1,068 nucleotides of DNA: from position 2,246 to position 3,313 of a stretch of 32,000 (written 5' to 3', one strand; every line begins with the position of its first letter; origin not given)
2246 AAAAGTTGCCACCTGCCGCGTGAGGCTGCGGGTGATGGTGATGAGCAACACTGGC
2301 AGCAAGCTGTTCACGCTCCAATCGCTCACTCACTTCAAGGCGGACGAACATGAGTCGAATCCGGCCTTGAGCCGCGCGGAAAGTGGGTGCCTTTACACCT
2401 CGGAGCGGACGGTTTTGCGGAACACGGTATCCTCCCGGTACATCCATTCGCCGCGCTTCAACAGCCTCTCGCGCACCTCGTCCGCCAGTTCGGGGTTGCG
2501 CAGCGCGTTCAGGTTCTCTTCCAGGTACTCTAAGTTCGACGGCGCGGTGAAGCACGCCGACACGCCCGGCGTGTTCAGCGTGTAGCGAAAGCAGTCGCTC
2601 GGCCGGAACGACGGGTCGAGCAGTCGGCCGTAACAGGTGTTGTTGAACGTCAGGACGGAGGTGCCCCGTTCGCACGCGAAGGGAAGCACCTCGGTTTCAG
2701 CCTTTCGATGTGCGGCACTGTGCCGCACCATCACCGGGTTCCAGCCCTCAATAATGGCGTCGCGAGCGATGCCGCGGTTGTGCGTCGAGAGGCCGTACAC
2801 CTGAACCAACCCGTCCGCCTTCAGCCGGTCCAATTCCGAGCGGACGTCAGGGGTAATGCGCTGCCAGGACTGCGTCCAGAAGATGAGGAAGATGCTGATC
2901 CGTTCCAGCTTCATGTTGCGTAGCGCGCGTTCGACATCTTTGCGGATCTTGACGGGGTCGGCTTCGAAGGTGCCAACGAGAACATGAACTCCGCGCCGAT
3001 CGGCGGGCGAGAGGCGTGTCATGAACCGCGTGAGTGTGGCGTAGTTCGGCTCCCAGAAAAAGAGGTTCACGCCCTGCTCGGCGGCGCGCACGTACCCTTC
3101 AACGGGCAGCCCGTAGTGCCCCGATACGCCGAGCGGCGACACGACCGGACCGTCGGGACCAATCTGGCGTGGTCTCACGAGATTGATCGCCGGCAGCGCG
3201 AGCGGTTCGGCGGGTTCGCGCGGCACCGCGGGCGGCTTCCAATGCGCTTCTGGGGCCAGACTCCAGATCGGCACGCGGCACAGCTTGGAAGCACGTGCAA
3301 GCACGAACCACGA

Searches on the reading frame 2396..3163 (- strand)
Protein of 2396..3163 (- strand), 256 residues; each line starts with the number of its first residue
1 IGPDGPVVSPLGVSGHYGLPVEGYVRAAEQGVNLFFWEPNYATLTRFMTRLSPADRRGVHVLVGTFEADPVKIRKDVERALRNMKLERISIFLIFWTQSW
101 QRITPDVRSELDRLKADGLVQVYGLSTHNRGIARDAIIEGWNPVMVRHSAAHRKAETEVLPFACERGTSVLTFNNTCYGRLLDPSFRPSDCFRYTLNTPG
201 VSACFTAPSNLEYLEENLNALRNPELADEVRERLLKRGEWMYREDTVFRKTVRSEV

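Call 69: search_solved_structures(query=window:2396-3163:-, max_evalue=0.01, show_alignments=2)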
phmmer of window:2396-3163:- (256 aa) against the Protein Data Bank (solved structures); distinct sequences matched with E-value up to 0.01: 4.
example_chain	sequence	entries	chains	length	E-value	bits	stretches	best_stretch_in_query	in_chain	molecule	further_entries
3n2t_A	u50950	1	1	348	4e-07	32.7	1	67-185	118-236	Putative oxidoreductase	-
4exa_A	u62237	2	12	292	1.2e-05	27.9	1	66-218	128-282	Putative uncharacterized protein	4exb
4pmj_A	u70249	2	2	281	0.00072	22.1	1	77-183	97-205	Putative oxidoreductase | Aldo-keto reductase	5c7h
4xap_A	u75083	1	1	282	0.00072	22.1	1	77-183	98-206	Aldo-keto reductase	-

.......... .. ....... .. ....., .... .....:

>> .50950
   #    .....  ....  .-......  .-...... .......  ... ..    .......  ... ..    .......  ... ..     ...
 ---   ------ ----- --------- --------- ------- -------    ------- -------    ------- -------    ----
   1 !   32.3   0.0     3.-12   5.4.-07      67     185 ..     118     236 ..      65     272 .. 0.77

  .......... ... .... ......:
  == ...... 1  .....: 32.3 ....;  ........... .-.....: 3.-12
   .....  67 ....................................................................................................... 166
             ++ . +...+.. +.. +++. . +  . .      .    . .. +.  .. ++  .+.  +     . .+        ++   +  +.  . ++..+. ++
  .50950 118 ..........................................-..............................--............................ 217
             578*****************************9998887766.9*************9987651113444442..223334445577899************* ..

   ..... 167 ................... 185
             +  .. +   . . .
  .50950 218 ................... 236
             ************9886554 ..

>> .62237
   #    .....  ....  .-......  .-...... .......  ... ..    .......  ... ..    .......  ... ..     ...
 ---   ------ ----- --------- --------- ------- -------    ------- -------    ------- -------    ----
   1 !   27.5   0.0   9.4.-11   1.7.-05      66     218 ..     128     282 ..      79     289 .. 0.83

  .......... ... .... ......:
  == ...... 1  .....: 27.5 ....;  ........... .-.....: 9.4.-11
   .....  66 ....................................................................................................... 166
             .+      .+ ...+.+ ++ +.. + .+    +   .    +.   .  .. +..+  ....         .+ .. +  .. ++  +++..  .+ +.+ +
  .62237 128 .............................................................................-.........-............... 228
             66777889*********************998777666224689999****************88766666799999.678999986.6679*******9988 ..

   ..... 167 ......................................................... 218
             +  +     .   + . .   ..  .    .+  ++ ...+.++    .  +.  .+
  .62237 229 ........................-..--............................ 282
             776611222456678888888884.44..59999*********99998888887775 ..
